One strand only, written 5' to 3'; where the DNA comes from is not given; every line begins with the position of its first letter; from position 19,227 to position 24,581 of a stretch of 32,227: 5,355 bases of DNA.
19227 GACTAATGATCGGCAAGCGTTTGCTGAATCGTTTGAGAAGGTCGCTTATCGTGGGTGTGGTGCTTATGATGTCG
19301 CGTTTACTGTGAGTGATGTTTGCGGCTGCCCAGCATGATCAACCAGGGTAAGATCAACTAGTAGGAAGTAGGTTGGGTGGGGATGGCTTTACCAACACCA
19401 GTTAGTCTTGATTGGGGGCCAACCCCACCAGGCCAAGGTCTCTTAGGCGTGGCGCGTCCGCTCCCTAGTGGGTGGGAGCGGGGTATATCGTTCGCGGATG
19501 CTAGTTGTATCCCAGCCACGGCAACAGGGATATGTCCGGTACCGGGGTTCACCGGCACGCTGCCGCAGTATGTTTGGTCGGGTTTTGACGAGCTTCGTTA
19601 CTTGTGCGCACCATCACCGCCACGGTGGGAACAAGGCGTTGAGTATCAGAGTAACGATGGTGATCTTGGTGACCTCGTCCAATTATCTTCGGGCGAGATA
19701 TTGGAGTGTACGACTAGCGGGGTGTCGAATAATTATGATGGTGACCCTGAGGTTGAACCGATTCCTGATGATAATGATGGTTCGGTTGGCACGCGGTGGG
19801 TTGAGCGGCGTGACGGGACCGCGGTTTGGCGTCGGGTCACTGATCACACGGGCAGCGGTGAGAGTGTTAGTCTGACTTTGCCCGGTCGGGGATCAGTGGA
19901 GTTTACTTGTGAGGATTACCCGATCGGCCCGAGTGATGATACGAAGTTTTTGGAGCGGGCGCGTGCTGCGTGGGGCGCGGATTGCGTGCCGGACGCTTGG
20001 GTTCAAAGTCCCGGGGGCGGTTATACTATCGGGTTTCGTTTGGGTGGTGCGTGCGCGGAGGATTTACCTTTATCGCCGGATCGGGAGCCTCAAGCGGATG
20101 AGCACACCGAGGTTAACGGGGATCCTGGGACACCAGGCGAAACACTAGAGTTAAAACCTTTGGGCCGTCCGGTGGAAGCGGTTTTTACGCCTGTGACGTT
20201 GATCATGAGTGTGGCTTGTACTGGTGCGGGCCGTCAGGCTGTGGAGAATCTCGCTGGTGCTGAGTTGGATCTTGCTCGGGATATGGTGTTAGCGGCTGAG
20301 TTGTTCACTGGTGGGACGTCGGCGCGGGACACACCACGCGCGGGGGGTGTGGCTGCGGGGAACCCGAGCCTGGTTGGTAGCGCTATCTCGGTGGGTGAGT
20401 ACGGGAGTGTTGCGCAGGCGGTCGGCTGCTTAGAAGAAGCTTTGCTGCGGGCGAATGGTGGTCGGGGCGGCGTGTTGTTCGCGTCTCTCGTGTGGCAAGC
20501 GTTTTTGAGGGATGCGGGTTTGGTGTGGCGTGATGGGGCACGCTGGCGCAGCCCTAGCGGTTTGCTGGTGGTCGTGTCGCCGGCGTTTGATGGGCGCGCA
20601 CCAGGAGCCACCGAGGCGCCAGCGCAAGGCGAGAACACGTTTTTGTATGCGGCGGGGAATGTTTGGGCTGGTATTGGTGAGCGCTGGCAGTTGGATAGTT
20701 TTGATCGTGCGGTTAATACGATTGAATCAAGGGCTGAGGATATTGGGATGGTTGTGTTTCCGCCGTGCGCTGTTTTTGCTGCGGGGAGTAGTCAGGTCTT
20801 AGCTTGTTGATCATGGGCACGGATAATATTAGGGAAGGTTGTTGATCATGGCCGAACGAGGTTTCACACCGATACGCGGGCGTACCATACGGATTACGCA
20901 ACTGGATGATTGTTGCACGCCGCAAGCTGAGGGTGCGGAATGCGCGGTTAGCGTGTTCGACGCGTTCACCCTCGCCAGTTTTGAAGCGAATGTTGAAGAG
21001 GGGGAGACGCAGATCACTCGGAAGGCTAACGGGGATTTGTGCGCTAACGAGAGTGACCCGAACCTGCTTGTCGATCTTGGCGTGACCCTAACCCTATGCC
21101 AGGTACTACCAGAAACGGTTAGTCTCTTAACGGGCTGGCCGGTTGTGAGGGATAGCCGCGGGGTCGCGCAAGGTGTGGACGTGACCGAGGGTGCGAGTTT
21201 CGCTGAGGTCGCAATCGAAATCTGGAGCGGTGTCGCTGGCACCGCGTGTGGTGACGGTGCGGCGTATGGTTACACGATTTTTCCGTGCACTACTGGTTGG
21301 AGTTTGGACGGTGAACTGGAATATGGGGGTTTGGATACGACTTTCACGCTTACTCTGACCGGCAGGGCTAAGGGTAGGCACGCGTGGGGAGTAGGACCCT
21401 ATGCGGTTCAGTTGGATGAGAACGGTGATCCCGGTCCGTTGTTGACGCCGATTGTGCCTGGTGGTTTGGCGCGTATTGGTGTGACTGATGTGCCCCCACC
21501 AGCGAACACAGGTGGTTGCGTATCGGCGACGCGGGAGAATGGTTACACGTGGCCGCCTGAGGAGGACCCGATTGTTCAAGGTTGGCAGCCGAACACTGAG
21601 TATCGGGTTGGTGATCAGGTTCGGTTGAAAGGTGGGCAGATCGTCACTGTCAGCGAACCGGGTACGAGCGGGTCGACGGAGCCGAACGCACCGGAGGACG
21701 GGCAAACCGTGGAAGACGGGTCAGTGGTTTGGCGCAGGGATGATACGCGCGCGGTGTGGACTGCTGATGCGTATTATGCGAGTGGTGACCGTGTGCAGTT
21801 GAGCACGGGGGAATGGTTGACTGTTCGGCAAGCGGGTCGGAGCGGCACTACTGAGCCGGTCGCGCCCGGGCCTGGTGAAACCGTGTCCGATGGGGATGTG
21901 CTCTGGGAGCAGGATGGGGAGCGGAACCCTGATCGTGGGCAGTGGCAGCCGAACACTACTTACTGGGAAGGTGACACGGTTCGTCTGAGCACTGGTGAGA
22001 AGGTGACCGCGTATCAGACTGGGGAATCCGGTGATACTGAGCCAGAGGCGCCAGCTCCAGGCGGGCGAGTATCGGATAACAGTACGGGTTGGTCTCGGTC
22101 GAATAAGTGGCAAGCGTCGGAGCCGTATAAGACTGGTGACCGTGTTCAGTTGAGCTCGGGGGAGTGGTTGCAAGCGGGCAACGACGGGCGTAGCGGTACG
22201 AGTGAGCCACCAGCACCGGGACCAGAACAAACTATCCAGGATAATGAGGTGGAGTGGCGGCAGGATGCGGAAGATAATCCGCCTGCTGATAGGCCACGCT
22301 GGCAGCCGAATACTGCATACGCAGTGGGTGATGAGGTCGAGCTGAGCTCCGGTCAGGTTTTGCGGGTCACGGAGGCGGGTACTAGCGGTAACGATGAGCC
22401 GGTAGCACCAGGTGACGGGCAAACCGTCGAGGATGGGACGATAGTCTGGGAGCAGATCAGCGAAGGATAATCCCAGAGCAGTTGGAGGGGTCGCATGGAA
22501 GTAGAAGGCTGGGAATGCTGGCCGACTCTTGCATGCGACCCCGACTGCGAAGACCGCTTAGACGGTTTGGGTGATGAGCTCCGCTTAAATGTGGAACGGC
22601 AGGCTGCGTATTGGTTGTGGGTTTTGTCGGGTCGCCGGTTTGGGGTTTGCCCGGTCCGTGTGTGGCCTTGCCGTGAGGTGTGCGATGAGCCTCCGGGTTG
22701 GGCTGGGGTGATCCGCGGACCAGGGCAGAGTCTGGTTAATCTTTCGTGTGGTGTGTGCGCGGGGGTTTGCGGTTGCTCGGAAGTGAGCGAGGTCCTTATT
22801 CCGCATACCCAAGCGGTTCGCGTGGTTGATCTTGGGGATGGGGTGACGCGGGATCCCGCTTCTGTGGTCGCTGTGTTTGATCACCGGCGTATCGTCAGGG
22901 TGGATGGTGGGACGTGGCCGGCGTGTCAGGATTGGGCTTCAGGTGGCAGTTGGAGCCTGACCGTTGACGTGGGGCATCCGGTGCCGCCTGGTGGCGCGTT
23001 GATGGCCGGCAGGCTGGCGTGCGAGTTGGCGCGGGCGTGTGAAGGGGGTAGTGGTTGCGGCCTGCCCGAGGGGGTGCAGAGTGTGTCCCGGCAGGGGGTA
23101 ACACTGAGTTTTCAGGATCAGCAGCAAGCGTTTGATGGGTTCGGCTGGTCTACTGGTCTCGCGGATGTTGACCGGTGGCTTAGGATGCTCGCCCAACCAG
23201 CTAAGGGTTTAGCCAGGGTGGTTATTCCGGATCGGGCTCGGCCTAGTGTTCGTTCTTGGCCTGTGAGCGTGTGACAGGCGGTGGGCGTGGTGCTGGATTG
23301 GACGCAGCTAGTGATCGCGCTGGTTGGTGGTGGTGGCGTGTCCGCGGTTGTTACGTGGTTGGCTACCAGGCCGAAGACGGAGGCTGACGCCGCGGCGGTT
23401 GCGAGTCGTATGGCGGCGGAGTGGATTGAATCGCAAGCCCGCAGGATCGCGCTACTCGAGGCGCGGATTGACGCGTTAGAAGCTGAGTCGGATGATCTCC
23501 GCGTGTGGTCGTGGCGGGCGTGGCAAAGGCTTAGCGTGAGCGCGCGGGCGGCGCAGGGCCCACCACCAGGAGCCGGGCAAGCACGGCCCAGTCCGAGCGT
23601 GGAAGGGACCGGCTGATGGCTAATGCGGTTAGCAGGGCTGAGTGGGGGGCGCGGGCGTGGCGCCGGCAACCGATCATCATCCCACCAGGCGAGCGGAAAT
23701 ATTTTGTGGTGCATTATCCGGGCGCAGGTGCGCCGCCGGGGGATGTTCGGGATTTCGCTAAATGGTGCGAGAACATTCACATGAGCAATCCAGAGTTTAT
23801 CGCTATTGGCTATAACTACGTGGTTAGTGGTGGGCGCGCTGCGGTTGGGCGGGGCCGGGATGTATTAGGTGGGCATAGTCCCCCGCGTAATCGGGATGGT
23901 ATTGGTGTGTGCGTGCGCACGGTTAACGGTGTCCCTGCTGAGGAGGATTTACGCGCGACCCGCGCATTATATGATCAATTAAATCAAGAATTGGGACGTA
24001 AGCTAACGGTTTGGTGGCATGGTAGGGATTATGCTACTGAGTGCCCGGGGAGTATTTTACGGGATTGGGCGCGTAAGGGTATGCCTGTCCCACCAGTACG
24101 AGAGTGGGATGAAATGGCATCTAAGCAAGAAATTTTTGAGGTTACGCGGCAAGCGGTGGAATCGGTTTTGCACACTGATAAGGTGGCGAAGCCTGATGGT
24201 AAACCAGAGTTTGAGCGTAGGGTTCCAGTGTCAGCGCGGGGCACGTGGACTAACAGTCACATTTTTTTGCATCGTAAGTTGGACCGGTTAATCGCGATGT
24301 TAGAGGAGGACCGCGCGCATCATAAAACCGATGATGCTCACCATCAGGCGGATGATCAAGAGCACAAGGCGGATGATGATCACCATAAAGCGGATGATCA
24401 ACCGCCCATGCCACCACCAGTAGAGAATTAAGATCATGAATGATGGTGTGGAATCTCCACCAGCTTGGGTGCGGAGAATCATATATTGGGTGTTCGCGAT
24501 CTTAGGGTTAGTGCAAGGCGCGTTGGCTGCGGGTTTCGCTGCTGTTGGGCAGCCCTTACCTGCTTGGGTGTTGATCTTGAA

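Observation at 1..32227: Extreme over-representation of the palindrome TGATCA and the 8-mer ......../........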

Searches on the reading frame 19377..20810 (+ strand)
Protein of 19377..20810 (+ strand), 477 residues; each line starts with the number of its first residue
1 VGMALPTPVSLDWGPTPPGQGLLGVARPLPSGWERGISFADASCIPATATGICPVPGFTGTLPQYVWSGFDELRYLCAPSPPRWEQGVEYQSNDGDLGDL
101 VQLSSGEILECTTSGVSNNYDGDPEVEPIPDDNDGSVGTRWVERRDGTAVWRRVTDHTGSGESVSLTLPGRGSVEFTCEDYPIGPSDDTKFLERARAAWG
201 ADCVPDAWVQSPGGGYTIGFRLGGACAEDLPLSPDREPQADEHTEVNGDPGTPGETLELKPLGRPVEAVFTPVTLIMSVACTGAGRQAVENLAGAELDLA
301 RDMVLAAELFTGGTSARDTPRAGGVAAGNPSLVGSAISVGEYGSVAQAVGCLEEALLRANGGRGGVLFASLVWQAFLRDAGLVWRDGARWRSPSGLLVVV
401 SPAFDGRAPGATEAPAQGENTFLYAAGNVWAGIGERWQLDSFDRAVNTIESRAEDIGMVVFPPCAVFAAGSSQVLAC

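Call 5: search_protein_families(library=pfam, proteins=[window:19377-20810:+])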
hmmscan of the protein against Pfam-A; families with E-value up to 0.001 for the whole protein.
window:19377-20810:+ (477 aa): 0 families

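Call 52: search_protein_families(library=phrogs, max_evalue=0.001, proteins=[window:19383-20810:+])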
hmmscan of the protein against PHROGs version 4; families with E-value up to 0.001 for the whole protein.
window:19383-20810:+ (475 aa): 1 family
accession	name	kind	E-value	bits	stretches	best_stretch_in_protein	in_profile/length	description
phrog_779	-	unknown function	7.3e-11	42.8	1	252-459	72-262/284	-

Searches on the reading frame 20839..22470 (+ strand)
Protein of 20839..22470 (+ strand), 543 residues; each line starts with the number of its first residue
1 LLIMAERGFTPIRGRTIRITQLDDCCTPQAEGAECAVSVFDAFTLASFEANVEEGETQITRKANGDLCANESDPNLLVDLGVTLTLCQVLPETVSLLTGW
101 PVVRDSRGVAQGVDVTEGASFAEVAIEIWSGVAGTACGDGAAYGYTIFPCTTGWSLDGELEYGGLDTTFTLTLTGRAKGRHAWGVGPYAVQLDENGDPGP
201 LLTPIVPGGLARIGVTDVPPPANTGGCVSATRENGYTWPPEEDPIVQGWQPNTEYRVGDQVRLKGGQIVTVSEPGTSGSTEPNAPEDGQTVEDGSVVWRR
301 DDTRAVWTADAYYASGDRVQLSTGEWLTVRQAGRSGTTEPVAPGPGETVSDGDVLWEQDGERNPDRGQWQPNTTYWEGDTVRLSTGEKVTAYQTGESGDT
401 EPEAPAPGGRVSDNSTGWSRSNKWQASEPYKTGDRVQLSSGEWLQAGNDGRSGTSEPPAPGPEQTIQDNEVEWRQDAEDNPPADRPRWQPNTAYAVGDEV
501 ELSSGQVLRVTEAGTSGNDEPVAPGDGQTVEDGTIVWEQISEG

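Call 5: search_protein_families(library=pfam, proteins=[window:20839-22470:+])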
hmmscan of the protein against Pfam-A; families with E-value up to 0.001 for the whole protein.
window:20839-22470:+ (543 aa): 2 families
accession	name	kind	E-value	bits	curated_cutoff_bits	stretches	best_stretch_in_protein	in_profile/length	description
PF02839.19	CBM_5_12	-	1.5e-10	41.4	26.2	0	249-265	2-18/44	Carbohydrate-binding module family 5/12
PF18337.7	Tudor_RapA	-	0.001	19.7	26.4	0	494-513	1-20/62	RapA N-terminal Tudor like domain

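Call 52: search_protein_families(library=phrogs, max_evalue=0.001, proteins=[window:20848-22470:+])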
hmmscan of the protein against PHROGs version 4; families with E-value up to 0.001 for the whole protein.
window:20848-22470:+ (540 aa): 3 families
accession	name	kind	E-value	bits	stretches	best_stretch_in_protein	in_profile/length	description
phrog_792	-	tail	1.7e-51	176.5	1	3-232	3-233/350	major tail protein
phrog_20658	-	head and packaging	1.6e-12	48.6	2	365-470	80-187/211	head decoration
phrog_6278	-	unknown function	2.4e-05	24.6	0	477-518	23-65/306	-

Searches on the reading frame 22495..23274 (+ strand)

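Call 6: search_protein_families(library=phrogs, proteins=[window:22495-23274:+])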
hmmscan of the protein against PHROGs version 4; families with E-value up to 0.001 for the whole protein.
window:22495-23274:+ (259 aa): 1 family
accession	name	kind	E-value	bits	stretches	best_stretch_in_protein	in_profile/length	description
phrog_783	-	connector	1.3e-41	143.6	1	14-248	7-249/254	head-tail adaptor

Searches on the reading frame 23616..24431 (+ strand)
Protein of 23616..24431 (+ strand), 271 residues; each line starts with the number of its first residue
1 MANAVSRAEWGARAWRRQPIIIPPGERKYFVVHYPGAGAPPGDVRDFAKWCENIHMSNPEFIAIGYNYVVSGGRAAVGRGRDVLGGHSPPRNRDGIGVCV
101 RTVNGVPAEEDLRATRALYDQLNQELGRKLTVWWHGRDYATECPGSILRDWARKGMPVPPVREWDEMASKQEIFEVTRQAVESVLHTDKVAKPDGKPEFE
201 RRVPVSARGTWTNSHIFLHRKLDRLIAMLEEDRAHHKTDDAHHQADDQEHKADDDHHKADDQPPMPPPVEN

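Call 6: search_protein_families(library=phrogs, proteins=[window:23616-24431:+])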
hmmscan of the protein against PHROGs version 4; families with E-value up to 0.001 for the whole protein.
window:23616-24431:+ (271 aa): 2 families
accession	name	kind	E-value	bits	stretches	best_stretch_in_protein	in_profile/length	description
phrog_1493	-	lysis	2e-25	90.8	1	1-198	9-215/394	endolysin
phrog_822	-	lysis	0.00016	22.5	1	48-163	42-164/215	amidase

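Call 33: find_homologous_proteins(query=window:23616-24431:+)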
Query window:23616-24431:+ (271 aa): 26 proteins with E <= 0.001 among 846 candidates.
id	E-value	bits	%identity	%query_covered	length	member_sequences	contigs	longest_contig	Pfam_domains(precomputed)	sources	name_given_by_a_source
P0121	2.1e-187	640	100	100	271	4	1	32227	-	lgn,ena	-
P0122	3.6e-54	202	53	60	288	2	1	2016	-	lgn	-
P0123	1.7e-51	194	56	58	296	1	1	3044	-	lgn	-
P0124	5.8e-50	188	56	58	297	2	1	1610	-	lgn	-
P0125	4.3e-47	179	54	58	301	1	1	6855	-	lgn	-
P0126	2.5e-39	154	48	57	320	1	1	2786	PF01510.31,PF08230.17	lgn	-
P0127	1.8e-31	128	45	58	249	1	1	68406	PF01510.31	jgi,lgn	jgi:hypothetical protein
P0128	1.3e-29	122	44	56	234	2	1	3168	PF01510.31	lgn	-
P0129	2.7e-28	117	42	58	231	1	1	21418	PF01510.31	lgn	-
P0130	4.6e-27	113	44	57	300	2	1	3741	PF01510.31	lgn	-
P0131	2.7e-25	108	35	85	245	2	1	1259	-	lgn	-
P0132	6.8e-23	100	38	56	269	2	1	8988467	PF01476.27,PF01510.31,PF23473.2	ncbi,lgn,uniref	ncbi:LysM peptidoglycan-binding domain-containing protein [Kitasatospora purpeofusca]|uniref:LysM pe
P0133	1.1e-21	96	39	58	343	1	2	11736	PF09374.16,PF01510.31,PF01471.24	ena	-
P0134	5.5e-21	93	39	58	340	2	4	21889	PF01510.31,PF01471.24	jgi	jgi:peptidoglycan hydrolase-like protein with peptidoglycan-binding domain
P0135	3.2e-20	91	42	57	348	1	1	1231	PF01510.31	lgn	-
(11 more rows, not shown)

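Call 34: find_encoding_contigs(protein=P0127, flank=10000, max_places=3)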
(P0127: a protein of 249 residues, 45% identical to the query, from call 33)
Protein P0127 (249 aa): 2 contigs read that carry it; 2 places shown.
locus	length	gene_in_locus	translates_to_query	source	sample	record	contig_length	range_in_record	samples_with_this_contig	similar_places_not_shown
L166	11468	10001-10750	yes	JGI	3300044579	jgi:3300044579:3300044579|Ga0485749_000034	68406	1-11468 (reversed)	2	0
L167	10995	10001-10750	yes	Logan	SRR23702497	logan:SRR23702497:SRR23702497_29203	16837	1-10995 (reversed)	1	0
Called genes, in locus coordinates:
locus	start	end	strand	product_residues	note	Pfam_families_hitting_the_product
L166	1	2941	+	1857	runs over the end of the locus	-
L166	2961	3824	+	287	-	-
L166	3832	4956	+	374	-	-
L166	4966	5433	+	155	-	-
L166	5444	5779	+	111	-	-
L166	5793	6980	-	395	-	PF01385:OrfB_IS605, PF07282:Cas12f1-like_TNB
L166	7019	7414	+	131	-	PF01797:Y1_Tnp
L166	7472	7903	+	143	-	-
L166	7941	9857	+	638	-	PF13229:Beta_helix (faint)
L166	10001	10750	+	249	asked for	PF01510:Amidase_2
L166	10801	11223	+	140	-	-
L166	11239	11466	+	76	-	?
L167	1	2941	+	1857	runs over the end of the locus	-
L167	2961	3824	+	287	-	-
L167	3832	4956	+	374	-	-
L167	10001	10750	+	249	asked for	PF01510:Amidase_2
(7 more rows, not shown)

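Call 35: find_encoding_contigs(protein=P0125, flank=10000, max_places=3)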
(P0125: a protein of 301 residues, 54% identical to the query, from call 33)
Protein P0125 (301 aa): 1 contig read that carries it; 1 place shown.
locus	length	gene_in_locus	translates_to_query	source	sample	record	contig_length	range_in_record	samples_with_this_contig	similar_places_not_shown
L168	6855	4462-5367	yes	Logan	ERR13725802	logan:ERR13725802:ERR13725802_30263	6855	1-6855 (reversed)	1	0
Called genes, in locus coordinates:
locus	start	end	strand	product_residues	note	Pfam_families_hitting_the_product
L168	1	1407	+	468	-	?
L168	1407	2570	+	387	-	-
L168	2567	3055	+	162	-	-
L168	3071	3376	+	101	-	-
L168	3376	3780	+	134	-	-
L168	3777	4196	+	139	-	-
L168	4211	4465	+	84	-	-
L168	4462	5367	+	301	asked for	-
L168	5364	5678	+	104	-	-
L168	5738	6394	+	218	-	PF13643:DUF4145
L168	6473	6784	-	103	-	PF13384:HTH_23 (weak), PF02796:HTH_7 (weak), PF13518:HTH_28 (faint), PF13551:HTH_29 (weak)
